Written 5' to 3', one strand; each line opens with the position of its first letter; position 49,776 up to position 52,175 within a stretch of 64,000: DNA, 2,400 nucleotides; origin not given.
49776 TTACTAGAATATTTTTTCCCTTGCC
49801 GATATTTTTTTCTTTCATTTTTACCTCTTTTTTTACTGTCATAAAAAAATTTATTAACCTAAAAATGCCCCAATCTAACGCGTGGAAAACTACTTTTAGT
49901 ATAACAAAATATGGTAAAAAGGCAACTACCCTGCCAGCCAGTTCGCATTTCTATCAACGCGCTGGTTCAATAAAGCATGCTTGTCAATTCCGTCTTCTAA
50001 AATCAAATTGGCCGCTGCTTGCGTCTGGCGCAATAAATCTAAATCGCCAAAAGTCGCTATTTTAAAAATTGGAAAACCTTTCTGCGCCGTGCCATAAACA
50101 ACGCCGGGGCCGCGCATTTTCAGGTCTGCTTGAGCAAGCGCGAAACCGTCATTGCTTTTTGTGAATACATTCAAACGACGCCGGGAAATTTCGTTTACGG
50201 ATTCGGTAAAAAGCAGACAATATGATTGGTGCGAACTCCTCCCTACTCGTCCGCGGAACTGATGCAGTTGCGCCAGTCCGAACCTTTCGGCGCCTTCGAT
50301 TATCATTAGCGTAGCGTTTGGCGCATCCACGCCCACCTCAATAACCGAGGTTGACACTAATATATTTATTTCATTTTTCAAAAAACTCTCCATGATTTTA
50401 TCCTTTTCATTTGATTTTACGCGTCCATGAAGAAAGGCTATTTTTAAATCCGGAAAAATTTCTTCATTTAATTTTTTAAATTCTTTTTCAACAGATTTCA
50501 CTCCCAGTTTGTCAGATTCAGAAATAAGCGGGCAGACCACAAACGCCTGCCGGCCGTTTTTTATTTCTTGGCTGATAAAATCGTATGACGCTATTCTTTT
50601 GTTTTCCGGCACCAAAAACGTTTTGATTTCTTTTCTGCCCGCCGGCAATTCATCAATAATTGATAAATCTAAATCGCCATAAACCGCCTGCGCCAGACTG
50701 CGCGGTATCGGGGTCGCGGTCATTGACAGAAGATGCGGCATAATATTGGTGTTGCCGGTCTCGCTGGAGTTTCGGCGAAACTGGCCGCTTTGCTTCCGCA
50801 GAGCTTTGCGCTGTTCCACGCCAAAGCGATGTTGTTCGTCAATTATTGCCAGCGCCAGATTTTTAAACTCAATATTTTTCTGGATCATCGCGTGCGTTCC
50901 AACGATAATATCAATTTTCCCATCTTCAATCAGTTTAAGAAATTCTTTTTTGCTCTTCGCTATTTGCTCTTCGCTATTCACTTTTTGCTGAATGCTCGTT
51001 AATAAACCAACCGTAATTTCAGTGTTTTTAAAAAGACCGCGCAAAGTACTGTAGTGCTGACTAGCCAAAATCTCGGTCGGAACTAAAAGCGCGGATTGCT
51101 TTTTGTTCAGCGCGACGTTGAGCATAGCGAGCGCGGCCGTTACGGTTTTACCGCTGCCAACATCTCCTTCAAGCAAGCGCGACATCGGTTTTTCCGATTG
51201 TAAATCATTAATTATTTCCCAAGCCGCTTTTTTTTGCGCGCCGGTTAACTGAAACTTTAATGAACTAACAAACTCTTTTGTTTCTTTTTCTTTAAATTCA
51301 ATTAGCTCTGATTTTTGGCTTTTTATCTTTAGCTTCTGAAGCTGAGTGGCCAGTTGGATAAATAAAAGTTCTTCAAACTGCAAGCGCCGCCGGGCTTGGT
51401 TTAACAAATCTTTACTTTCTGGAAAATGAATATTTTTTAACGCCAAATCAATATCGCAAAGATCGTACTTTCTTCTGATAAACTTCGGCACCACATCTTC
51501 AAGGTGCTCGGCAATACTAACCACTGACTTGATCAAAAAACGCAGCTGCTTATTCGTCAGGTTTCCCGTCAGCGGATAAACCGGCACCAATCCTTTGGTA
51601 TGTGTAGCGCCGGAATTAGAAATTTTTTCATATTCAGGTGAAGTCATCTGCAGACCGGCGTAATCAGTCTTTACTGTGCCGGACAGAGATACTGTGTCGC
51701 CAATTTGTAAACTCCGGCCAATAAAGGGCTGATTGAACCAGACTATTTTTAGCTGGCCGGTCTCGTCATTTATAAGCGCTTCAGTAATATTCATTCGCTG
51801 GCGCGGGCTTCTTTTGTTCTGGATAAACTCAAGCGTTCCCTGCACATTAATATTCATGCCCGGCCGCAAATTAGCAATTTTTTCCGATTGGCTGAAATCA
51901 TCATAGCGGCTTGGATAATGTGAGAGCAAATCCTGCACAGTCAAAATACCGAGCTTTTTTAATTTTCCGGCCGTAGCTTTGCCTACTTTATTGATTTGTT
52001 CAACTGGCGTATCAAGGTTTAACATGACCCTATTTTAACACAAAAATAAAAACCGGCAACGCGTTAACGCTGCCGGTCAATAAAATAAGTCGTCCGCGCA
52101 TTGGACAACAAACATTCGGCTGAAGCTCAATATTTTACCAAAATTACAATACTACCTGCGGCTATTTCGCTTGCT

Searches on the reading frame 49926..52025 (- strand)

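Call 79: search_protein_families(library=pfam, proteins=[window:49926-52025:-], max_evalue=0.00001)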
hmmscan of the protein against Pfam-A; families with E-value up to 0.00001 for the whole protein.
window:49926-52025:- (699 aa): 7 families
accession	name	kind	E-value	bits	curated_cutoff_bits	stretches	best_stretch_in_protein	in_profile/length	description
PF17191.10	RecG_wedge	-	1.7e-28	99.7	23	1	9-170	3-160/162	RecG wedge domain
PF00270.35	DEAD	-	4.6e-25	88.7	26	1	270-444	6-164/167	DEAD/DEAH box helicase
PF00271.37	Helicase_C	-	1.3e-20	74.2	23.5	1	483-597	5-109/110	Helicase conserved C-terminal domain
PF04851.21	ResIII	-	1.4e-13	51.5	22.5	1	258-439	2-162/164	Type III restriction enzyme, res subunit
PF01336.31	tRNA_anti-codon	-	2.1e-09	37.6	27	1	68-135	7-75/75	OB-fold nucleic acid binding domain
PF19833.4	RecG_dom3_C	-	1.4e-07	31.8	26.8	1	625-678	2-57/87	ATP-dependent DNA helicase RecG, domain 3, C-terminal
PF22590.2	Cas3-like_C_2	-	9.8e-06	26.2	27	0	509-597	12-104/106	CRISPR-associated nuclease/helicase Cas3, C-terminal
